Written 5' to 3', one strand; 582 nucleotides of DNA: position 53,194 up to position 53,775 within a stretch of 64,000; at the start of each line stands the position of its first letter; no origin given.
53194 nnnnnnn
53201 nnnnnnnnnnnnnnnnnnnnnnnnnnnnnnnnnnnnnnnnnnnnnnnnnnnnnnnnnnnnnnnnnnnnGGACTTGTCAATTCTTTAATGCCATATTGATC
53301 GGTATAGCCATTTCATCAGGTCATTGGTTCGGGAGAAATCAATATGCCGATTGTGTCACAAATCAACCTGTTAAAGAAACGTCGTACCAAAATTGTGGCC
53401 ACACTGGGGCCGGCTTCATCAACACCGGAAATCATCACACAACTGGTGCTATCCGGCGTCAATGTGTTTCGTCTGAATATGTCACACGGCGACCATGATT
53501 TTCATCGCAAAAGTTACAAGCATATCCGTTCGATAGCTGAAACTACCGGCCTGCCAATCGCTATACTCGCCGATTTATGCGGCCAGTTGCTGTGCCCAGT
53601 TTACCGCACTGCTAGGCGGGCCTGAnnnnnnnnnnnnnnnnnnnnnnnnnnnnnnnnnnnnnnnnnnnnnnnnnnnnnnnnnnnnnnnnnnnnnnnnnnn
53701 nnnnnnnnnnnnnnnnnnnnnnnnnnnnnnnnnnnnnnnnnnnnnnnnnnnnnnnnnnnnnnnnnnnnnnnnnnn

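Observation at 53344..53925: Decayed pyruvate kinase gene in a genome that keeps pckG, pgi and a cbbY-like gene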

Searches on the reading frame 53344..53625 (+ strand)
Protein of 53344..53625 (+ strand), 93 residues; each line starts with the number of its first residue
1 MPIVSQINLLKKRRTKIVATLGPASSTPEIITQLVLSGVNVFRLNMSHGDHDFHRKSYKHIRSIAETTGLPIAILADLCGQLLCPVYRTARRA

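Call 3: search_protein_families(library=pfam, proteins=[window:53344-53625:+], max_evalue=0.1)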
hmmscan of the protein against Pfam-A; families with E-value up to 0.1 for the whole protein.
window:53344-53625:+ (93 aa): 1 family
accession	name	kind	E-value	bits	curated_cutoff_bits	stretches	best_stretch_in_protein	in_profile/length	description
PF00224.27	PK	-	8.6e-19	68.2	30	1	13-80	2-69/328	Pyruvate kinase, barrel domain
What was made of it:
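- Checked: ORF 53344-53625 (+), 93 aa, matches Pfam PF00224 (pyruvate kinase barrel) at residues 13-80, which is profile positions 2-69 of 328 (E 8.6e-19, call 3).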

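Call 5: find_encoding_contigs(protein=window:53344-53622:+, flank=5000, max_places=6)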
Protein window:53344-53622:+ (93 aa): 22 contigs read that carry it; 6 places shown.
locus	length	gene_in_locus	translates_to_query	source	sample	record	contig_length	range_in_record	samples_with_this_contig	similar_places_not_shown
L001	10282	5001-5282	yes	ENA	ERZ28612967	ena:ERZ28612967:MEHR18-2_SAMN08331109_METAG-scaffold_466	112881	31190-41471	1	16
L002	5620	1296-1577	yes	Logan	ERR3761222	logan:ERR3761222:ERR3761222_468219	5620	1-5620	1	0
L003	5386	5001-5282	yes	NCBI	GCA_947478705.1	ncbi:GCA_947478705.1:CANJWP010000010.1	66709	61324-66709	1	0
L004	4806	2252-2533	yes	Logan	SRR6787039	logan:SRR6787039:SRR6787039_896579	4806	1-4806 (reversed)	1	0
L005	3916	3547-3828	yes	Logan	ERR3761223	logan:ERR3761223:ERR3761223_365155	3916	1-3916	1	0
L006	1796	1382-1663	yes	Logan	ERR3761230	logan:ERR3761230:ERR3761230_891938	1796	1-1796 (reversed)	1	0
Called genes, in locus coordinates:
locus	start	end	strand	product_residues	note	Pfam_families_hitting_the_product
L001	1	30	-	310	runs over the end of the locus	PF00294:PfkB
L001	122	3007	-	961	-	PF00005:ABC_tran (faint), PF02463:SMC_N (faint), PF03193:RsgA_GTPase (faint), PF13191:AAA_16 (faint), PF13476:AAA_23 (faint), PF13555:AAA_29 (faint), PF17760:UvrA_inter, PF17755:UvrA_DNA-bind, +1 more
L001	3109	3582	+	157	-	PF00436:SSB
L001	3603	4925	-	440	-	PF07690:MFS_1, PF05977:MFS_3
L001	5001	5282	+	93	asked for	PF00224:PK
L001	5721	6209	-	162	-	PF06073:DUF934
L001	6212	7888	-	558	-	PF03460:NIR_SIR_ferr, PF01077:NIR_SIR, PF03460:NIR_SIR_ferr, PF01077:NIR_SIR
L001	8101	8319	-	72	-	-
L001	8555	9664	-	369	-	PF03969:AFG1_ATPase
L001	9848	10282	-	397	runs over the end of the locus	PF00083:Sugar_tr, PF12832:MFS_1_like (faint), PF07690:MFS_1, PF00083:Sugar_tr, PF07690:MFS_1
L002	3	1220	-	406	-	?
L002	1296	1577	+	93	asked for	PF00224:PK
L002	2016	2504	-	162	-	PF06073:DUF934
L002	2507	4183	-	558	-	PF03460:NIR_SIR_ferr, PF01077:NIR_SIR, PF03460:NIR_SIR_ferr, PF01077:NIR_SIR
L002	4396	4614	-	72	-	-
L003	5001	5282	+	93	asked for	PF00224:PK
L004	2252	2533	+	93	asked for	PF00224:PK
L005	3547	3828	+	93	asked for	PF00224:PK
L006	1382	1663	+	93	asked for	PF00224:PK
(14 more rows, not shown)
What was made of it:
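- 53344..53625 (+): The 93-aa ORF as gene callers see it: 80 Pyk codons, then 13 codons read out of frame through amidase DNA (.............), then TGA. The identical product is on 22 contigs (call 5).
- On Deletion-derived pseudogene / gene remnant: 22 contigs carry the ORF (call 5).
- The exact 93-aa ORF is on 22 contigs from ENA, NCBI and Logan assemblies of different samples (call 5).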

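Call 16: find_related_loci(query=window:53344-53577:+, collection=genome_contigs, flank=10000)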
Query window:53344-53577:+ (78 aa) in genome_contigs; peptide patterns used: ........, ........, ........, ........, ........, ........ (x = any residue, [..] = any of these).
600 stretches matched a pattern (row limit reached: there are more); 587 encode a relative of the query (tblastn E <= 1e-3); the best 80 are kept; 80 distinct loci.
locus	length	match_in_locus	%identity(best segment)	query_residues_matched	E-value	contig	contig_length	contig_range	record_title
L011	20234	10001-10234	65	1-78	2e-30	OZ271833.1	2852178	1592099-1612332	MAG: Gammaproteobacteria bacterium isolate 2a44d175-53db-4dc9-9779-4eb4755af345 genome assembly, chromosome: 1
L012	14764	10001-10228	53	3-78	3e-23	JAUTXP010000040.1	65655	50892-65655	MAG: Acidimicrobiaceae bacterium isolate BP_115 scaffold_2147460, whole genome shotgun sequence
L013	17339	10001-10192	64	15-78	3e-23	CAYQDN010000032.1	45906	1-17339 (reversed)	MAG TPA_asm: uncultured Azospirillum sp. isolate SRP269290_co5_39 genome assembly, contig: NODE_131_length_45906_cov_21.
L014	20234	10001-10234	56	1-78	7e-23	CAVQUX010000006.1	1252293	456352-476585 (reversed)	MAG: uncultured Acidobacteriota bacterium isolate MFD10007.bin.1.37 genome assembly, contig: contig_10714, whole genome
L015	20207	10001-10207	58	8-78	1e-22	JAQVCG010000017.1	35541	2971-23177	MAG: Candidatus Riflebacteria bacterium isolate STD2_83 NODE_4192_length_35541_cov_36.987773_Sandtown_D2, whole genome s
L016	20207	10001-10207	59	10-78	2e-22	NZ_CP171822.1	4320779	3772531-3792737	Marinicella sp. W31 chromosome, complete genome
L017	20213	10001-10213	58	8-78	3e-22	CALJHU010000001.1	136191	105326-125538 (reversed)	MAG: uncultured Polaribacter sp. isolate FRAM_RAS_EGC1617_bin37 genome assembly, contig: FRAM_EGC1617_bin37-1, whole gen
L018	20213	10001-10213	56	8-78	7e-22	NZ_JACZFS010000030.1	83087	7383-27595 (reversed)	Nisaea nitritireducens strain DSM 19540 Scaffold2_1, whole genome shotgun sequence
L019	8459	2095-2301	57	10-78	1e-21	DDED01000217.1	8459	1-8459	MAG TPA_asm: Cellvibrionales bacterium UBA1963 UBA1963_contig_21180, whole genome shotgun sequence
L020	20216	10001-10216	56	7-78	1e-21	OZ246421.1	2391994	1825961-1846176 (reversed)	MAG: uncultured Micavibrio sp. isolate SRP062349_co2_90 genome assembly, chromosome: 1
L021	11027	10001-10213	58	8-78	2e-21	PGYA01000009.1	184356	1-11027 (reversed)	MAG: Candidatus Riflebacteria bacterium HGW-Riflebacteria-2 bjp_ig2102_scaffold_191, whole genome shotgun sequence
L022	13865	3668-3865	58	13-78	2e-21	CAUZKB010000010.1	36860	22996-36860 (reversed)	MAG: Bacteroidia bacterium isolate CB27_Tmax.3 genome assembly, contig: Ga0310121_10000668, whole genome shotgun sequenc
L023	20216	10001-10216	53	7-78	3e-21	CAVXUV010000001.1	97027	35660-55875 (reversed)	MAG: uncultured Alphaproteobacteria bacterium isolate MFD04780.bin.2.94 genome assembly, contig: contig_101360, whole ge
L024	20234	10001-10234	53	1-78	3e-21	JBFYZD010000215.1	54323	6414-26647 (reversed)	MAG: Gemmatimonadales bacterium isolate PPR_0425 k121_2231738, whole genome shotgun sequence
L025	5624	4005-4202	58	13-78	7e-21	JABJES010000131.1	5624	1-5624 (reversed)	MAG: Rhodospirillaceae bacterium isolate SI074_bin107 k141_397992, whole genome shotgun sequence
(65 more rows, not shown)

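Call 26: find_homologous_proteins(query=window:53344-53583:+, max_evalue=1e-10)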
Query window:53344-53583:+ (80 aa): 711 proteins with E <= 1e-10 among 1288 candidates; the best 120 are listed.
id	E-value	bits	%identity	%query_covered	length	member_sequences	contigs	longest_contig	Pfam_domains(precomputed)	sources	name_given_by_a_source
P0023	1.9e-44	166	100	100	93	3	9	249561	PF00224.28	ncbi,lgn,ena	-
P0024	1.3e-34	135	83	100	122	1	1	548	PF00224.28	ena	-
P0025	1.3e-32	129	75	100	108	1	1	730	PF00224.28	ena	-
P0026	3.6e-28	115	63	100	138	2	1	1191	PF00224.28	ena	-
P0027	1.5e-27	113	70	100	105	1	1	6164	PF00224.28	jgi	jgi:pyruvate kinase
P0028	1.5e-26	109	66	100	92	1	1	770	PF00224.28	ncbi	-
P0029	4.4e-26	108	65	100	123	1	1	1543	PF00224.28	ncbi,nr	ncbi:MAG: pyruvate kinase, partial [Gammaproteobacteria bacterium]|nr:pyruvate kinase [Gammaproteoba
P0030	6.6e-26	107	69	100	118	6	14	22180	PF00224.28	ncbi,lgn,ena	-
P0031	1.8e-25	106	68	100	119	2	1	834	PF00224.28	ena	-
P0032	4.7e-24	102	63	100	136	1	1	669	PF00224.28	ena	-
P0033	1.0e-23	100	65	100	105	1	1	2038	PF00224.28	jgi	-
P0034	1.2e-23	100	64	100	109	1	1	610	PF00224.28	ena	-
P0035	2.3e-23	99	61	100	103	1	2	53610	PF00224.28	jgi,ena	-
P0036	2.6e-23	99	66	89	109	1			PF00224.28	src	-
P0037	3.9e-23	99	65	100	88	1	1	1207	PF00224.28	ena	-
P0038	1.0e-22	97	60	100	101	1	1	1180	PF00224.28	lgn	-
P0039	1.3e-22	97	66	91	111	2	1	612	PF00224.28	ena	-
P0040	1.6e-22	97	62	93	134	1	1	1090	PF00224.28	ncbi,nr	ncbi:MAG: pyruvate kinase, partial [Mariprofundaceae bacterium]|nr:pyruvate kinase [Mariprofundaceae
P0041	2.2e-22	96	63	100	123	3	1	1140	PF00224.28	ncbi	-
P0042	2.8e-22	96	61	100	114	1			PF00224.28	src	-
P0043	3.4e-22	96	60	100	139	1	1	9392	PF00224.28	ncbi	ncbi:MAG: pyruvate kinase, partial [Gammaproteobacteria bacterium]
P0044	3.7e-22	96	56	100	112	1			PF00224.28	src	-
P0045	3.7e-22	95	63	94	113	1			PF00224.28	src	-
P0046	4.2e-22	95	58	100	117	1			PF00224.28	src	-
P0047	6.5e-22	95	60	100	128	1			PF00224.28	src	-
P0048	1.1e-21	94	67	83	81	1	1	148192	PF00224.28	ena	-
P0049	1.9e-21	93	67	90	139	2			PF00224.28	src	-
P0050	2.0e-21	93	61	100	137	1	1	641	PF00224.28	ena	-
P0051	2.3e-21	93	67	83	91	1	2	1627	PF00224.28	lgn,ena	-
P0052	3.6e-21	92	73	78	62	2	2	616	PF00224.28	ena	-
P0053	3.7e-21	92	58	81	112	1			PF00224.28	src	-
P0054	4.3e-21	92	58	100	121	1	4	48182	PF00224.28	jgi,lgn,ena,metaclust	metaclust:\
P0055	6.4e-21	92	59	95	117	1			PF00224.28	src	-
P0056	7.7e-21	91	61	90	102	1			PF00224.28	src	-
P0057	8.1e-21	91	63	89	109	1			PF00224.28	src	-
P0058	1.2e-20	91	61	95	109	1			PF00224.28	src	-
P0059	1.5e-20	90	60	100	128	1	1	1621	PF00224.28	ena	-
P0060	1.9e-20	90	65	89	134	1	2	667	PF00224.28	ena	-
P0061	2.2e-20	90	56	100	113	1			PF00224.28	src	-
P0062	2.5e-20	90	60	100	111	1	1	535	PF00224.28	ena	-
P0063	2.5e-20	90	61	90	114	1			PF00224.28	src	-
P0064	2.5e-20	90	60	100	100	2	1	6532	PF00224.28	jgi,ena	-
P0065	2.6e-20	90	58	96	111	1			PF00224.28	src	-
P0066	3.1e-20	89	63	94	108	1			PF00224.28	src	-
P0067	5.6e-20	89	59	100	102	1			PF00224.28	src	-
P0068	5.7e-20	89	54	100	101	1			PF00224.28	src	-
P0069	6.9e-20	88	57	81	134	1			PF00224.28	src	-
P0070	7.7e-20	88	62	89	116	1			PF00224.28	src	-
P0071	1.1e-19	88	62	91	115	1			PF00224.28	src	-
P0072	1.3e-19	87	63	90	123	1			PF00224.28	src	-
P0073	2.0e-19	87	57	96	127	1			PF00224.28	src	-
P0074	2.3e-19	87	60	100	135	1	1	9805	PF00224.28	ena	-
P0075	2.3e-19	87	61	90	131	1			PF00224.28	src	-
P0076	2.7e-19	86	59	89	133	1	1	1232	PF00224.28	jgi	-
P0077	3.6e-19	86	58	91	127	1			PF00224.28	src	-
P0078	3.9e-19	86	57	93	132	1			PF00224.28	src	-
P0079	5.0e-19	86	57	93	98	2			PF00224.28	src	-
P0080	6.5e-19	85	60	90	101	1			PF00224.28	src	-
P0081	7.1e-19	85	60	94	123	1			PF00224.28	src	-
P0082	9.2e-19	85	72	71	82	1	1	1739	PF00224.28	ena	-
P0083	1.4e-18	84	56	94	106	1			PF00224.28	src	-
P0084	2.3e-18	83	58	89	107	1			PF00224.28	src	-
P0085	2.9e-18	83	61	86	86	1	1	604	PF00224.28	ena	-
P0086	3.2e-18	83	60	90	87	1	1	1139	PF00224.28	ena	-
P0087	3.5e-18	83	48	100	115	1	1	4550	PF00224.28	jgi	jgi:pyruvate kinase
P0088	4.3e-18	83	64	90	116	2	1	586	PF00224.28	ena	-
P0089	4.9e-18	82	63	84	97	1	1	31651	PF00224.28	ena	-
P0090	6.1e-18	82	54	98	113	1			PF00224.28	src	-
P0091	6.4e-18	82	69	76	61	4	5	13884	PF00224.28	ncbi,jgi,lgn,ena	jgi:pyruvate kinase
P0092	6.7e-18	82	55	100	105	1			PF00224.28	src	-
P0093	8.7e-18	82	54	100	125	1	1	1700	PF00224.28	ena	-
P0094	9.2e-18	82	61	90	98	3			PF00224.28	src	-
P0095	1.0e-17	81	68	74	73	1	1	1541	PF00224.28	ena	-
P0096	1.2e-17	81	55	100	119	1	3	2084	PF00224.28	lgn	-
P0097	1.4e-17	81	60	85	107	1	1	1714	PF00224.28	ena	-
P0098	2.5e-17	80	55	100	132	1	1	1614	PF00224.28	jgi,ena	-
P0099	3.9e-17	80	59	88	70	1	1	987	PF00224.28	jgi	jgi:pyruvate kinase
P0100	5.0e-17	79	58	100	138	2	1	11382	PF00224.28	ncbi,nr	ncbi:MAG: pyruvate kinase, partial [Gemmatimonadetes bacterium]|nr:pyruvate kinase [Gemmatimonadota 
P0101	5.1e-17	79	61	89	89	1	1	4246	PF00224.28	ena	-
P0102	5.3e-17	79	51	93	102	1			PF00224.28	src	-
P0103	5.3e-17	79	51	100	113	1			PF00224.28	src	-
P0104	5.6e-17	79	54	100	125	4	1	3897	PF00224.28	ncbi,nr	ncbi:MAG TPA: pyruvate kinase, partial [Thermomonas sp.]|nr:pyruvate kinase [Thermomonas sp.]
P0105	5.8e-17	79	61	90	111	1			PF00224.28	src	-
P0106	5.9e-17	79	59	89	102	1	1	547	PF00224.28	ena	-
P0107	6.4e-17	79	60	90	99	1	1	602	PF00224.28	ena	-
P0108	7.6e-17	79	57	90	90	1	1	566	PF00224.28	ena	-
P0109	8.6e-17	78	60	85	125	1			PF00224.28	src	-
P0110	8.7e-17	78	59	86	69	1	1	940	PF00224.28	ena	-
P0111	1.1e-16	78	60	90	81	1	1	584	PF00224.28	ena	-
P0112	1.1e-16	78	55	100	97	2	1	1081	PF00224.28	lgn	-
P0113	1.2e-16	78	60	85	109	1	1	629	PF00224.28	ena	-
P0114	1.2e-16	78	56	89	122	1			PF00224.28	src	-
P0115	1.3e-16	78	59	88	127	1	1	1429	PF00224.28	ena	-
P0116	1.4e-16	78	57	95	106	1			PF00224.28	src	-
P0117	1.6e-16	78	56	100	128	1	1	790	PF00224.28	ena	-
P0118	1.7e-16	78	61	89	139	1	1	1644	PF00224.28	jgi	-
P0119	1.8e-16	77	58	90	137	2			PF00224.28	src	-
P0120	1.9e-16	77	53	96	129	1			PF00224.28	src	-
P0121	2.0e-16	77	56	90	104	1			PF00224.28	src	-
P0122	2.1e-16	77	57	88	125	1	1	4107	PF00224.28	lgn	-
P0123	2.1e-16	77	58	83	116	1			PF00224.28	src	-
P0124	2.5e-16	77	57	90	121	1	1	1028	PF00224.28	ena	-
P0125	2.6e-16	77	68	70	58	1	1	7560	PF00224.28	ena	-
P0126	2.7e-16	77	56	90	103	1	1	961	PF00224.28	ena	-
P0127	2.9e-16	77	58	91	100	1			PF00224.28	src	-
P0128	3.4e-16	77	56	90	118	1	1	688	PF00224.28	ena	-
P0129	3.4e-16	77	58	89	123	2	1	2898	PF00224.28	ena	-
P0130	3.5e-16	77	56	90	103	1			PF00224.28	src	-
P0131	3.9e-16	76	59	89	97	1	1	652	PF00224.28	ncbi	-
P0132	4.2e-16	76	59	85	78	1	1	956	PF00224.28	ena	-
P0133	4.2e-16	76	60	88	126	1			PF00224.28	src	-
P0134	4.3e-16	76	64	83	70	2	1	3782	PF00224.28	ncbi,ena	-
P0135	4.4e-16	76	60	85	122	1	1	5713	PF00224.28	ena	-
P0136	4.7e-16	76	54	93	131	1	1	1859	PF00224.28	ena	-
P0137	5.0e-16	76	55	89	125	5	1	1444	PF00224.28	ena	-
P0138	5.0e-16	76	57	96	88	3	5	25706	PF00224.28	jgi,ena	-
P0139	5.1e-16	76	57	90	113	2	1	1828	PF00224.28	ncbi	ncbi:MAG TPA: pyruvate kinase, partial [Stellaceae bacterium]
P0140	5.5e-16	76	60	85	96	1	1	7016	PF00224.28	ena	-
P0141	6.2e-16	76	59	85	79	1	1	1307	PF00224.28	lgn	-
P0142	6.6e-16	76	58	90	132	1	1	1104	PF00224.28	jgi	jgi:pyruvate kinase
